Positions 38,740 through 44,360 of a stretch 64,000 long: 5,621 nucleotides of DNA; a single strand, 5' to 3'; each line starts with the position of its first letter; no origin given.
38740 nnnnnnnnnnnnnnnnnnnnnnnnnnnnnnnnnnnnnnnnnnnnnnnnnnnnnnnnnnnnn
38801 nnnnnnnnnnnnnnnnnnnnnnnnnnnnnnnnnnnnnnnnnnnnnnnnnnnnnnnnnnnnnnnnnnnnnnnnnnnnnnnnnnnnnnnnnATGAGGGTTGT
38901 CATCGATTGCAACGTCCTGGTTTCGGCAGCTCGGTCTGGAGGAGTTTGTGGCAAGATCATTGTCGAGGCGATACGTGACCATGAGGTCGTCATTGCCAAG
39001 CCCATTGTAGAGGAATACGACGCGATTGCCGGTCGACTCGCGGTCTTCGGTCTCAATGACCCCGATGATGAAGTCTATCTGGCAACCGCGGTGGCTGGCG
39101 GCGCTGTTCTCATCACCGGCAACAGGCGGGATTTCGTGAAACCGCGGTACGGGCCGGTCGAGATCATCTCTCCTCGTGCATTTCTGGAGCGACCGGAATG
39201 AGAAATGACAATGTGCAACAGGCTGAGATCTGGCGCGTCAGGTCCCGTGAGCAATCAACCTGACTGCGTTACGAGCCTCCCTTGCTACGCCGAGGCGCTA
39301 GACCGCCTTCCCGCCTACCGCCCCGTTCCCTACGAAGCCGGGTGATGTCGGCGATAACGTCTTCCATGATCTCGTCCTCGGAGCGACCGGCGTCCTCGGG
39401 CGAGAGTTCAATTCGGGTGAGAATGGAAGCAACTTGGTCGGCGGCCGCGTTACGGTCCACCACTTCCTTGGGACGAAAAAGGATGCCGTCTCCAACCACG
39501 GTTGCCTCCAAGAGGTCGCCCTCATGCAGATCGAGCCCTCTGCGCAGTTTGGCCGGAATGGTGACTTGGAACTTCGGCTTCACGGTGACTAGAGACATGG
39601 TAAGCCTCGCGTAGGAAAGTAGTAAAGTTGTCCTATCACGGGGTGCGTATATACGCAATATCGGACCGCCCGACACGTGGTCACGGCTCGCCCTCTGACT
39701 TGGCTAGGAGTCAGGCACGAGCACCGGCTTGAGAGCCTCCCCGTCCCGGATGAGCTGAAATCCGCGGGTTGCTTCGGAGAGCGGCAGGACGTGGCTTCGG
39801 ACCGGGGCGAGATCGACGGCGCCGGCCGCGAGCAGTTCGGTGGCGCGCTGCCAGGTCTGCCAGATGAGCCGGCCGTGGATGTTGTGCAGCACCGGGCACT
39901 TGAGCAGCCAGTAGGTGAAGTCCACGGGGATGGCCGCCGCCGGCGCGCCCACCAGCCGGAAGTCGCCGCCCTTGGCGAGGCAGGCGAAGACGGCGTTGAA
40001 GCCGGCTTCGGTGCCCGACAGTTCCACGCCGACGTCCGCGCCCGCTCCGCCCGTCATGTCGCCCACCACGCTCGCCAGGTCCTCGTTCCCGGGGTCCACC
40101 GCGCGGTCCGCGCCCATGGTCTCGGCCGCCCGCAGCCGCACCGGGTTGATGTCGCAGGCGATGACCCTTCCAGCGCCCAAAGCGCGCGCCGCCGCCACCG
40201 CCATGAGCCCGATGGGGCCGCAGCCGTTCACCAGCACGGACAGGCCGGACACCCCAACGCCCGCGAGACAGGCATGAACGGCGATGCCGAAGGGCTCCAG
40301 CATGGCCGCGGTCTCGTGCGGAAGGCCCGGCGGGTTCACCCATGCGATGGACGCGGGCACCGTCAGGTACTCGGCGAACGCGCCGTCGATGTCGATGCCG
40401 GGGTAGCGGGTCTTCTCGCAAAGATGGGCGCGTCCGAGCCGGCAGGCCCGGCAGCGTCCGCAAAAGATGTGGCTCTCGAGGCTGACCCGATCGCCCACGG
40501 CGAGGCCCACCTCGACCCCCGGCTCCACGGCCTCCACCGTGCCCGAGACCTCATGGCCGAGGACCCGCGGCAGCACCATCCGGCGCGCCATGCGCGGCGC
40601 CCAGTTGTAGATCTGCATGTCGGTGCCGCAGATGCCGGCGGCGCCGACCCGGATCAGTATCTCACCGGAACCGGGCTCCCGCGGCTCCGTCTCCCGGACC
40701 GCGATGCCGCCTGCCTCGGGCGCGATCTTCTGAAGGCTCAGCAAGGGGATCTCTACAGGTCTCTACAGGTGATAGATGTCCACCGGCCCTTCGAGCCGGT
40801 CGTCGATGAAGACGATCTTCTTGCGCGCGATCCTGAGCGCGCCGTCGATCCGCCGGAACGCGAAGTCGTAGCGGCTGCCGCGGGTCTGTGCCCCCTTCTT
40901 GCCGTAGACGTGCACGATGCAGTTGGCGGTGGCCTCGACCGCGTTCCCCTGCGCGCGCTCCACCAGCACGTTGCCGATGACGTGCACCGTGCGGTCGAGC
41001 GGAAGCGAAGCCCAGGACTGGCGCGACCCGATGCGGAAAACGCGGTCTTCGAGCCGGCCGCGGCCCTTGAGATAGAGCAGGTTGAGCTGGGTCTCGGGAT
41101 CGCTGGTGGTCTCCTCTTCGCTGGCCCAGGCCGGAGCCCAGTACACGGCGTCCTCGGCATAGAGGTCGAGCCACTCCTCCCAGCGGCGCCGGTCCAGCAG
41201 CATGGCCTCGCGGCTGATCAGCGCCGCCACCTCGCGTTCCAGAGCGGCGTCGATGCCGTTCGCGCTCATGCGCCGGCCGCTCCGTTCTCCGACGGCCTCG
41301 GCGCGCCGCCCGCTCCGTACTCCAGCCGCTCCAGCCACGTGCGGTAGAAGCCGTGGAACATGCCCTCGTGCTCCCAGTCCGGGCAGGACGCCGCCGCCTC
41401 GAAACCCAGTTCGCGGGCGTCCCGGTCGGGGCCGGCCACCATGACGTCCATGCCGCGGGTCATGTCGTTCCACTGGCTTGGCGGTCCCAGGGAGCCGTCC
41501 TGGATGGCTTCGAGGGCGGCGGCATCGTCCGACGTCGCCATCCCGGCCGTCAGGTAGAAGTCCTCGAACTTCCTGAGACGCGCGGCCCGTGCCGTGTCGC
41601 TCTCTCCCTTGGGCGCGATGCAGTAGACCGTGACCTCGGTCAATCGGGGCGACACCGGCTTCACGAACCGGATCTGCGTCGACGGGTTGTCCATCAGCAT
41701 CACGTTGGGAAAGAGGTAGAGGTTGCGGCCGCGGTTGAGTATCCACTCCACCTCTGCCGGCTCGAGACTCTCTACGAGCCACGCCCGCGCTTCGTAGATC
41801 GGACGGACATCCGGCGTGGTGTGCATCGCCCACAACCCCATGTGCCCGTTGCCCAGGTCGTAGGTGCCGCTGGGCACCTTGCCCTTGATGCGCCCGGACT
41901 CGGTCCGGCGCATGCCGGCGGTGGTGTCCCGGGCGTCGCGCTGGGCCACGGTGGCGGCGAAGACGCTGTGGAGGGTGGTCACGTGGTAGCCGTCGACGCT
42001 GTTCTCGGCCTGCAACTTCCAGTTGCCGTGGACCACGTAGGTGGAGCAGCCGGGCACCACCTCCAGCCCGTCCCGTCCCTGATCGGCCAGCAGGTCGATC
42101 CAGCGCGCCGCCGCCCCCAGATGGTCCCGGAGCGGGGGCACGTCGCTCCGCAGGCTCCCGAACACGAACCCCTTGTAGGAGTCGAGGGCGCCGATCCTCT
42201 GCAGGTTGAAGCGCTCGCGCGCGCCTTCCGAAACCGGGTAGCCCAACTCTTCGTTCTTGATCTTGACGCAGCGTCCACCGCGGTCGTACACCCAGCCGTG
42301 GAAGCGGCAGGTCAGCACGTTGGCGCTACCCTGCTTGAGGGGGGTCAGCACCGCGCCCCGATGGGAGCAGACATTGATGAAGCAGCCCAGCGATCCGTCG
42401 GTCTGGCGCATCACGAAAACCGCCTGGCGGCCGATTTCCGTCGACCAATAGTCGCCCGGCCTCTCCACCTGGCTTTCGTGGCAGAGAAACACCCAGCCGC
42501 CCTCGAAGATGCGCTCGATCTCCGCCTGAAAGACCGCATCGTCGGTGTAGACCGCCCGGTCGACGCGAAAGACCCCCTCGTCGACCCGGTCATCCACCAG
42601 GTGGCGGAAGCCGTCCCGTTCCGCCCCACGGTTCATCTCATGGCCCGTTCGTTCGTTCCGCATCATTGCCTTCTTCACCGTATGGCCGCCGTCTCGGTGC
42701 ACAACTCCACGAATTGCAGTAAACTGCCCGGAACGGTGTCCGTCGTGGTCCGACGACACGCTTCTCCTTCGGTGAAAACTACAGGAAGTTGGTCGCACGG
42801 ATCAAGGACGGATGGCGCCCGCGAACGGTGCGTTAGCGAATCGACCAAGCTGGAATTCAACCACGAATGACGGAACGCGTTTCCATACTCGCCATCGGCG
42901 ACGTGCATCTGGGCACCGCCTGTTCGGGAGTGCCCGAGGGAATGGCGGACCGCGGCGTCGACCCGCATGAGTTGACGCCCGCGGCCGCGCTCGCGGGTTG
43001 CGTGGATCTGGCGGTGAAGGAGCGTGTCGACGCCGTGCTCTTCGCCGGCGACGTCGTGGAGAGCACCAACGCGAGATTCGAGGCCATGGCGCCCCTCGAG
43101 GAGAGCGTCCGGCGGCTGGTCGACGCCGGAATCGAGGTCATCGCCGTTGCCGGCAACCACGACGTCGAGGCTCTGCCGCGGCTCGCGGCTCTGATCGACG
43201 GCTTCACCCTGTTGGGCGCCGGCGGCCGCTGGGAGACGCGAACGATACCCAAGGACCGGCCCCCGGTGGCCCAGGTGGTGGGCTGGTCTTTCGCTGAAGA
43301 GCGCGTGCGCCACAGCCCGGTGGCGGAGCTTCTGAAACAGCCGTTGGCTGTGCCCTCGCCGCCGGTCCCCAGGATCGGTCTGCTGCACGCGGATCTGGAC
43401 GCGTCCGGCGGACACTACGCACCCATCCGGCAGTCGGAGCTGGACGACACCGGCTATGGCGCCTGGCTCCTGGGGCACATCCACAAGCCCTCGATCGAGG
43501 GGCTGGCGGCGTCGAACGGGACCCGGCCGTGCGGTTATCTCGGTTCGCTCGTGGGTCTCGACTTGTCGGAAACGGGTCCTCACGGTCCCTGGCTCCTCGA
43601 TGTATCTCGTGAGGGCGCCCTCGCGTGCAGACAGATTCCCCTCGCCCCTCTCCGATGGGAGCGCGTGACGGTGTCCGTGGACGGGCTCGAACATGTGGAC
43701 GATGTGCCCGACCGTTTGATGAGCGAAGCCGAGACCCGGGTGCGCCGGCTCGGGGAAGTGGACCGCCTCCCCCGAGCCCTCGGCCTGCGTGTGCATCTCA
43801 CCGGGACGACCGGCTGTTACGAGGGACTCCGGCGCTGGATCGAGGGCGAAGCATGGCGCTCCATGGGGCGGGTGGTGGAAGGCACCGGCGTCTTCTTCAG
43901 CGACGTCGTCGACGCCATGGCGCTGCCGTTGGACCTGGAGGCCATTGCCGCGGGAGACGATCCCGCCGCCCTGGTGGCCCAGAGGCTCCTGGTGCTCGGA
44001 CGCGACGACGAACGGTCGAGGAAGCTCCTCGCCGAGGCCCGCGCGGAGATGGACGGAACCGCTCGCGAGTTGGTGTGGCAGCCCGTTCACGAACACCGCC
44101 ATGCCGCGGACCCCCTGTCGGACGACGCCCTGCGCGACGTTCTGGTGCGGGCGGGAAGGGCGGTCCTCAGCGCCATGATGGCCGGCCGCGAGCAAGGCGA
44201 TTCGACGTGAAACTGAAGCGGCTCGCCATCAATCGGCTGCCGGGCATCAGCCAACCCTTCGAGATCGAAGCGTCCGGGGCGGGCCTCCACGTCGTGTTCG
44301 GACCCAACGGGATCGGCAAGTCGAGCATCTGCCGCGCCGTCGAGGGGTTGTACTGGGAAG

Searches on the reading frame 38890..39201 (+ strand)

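Call 72: search_protein_families(library=pfam, proteins=[window:38890-39201:+], max_evalue=0.01)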
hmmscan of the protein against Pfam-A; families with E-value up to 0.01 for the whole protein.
window:38890-39201:+ (103 aa): 1 family
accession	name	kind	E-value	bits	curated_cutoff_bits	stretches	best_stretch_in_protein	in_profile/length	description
PF13470.12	PIN_3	-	4.7e-08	34.3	27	0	53-80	87-115/115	PIN domain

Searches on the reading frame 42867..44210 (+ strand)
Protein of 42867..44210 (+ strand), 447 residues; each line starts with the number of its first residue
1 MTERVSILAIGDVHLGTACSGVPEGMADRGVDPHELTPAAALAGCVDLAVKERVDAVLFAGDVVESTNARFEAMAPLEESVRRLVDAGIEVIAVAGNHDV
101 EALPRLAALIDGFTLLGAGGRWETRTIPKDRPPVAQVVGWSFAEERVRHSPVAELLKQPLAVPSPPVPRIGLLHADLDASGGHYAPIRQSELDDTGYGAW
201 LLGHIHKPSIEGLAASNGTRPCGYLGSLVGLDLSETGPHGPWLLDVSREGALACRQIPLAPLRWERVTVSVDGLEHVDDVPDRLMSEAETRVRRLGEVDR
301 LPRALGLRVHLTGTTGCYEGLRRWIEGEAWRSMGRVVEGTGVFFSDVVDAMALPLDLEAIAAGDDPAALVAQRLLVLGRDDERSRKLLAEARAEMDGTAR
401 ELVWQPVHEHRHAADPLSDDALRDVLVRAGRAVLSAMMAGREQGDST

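Call 9: search_protein_families(library=pfam, proteins=[window:42867-44210:+], max_evalue=0.1)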
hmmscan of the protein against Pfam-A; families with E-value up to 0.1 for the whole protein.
window:42867-44210:+ (447 aa): 2 families
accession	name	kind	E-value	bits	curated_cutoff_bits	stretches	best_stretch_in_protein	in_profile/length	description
PF00149.33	Metallophos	-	1.5e-11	45.5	21.5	1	6-208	2-191/191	Calcineurin-like phosphoesterase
PF12850.12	Metallophos_2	-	5.2e-06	27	27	1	34-211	10-122/154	Calcineurin-like phosphoesterase superfamily domain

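Call 10: search_protein_families(library=padloc, proteins=[window:42867-44210:+], max_evalue=0.1)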
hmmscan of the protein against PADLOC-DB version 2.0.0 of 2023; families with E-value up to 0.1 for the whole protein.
window:42867-44210:+ (447 aa): 1 family
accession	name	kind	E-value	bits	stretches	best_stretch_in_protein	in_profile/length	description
PDLC05051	PDC-S60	-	0.016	11.3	1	51-108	36-97/1027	-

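Call 11: search_protein_families(library=ncbifam, proteins=[window:42867-44210:+], max_evalue=0.1)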
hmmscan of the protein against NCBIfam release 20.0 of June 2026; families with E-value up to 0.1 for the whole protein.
window:42867-44210:+ (447 aa): 11 families
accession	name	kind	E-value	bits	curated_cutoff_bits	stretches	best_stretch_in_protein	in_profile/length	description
TIGR00619.1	sbcd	subfamily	2.3e-11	44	77.65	1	7-101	3-88/252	exonuclease subunit SbcD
NF041031.1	Mre11_Sulfo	equivalog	2.8e-08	33.4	500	1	42-100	28-86/374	DNA double-strand break repair protein Mre11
NF041030.1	Mre11_Halo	equivalog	2.3e-06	27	550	1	40-117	28-102/361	DNA double-strand break repair protein Mre11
NF041029.1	Mre11_Pyroc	equivalog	1.2e-05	24.4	600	1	40-100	27-87/438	DNA double-strand break repair protein Mre11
NF008206.2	PRK10966.1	equivalog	0.00012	21.4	450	1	49-102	35-88/380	exonuclease subunit SbcD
TIGR04123.1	P_estr_lig_assc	hypoth_equivalog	0.00017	21.1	150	1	4-102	20-113/207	ligase-associated DNA damage response endonuclease PdeM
NF041754.1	sbcd_Bac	equivalog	0.00085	18.6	750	1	48-100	34-87/390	exonuclease subunit SbcD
NF041753.2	sbcd_Staph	equivalog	0.00087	18.2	480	1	48-100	34-87/375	exonuclease subunit SbcD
NF053862.1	DS9_1_antiphage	equivalog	0.016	14.1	420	1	3-102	192-291/486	anti-phage phosphoesterase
TIGR03729.1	acc_ester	subfamily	0.054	12.9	148.25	1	26-100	5-73/239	putative phosphoesterase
TIGR00040.1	yfcE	subfamily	0.095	12.8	56.25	0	46-103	20-68/158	YfcE family phosphodiesterase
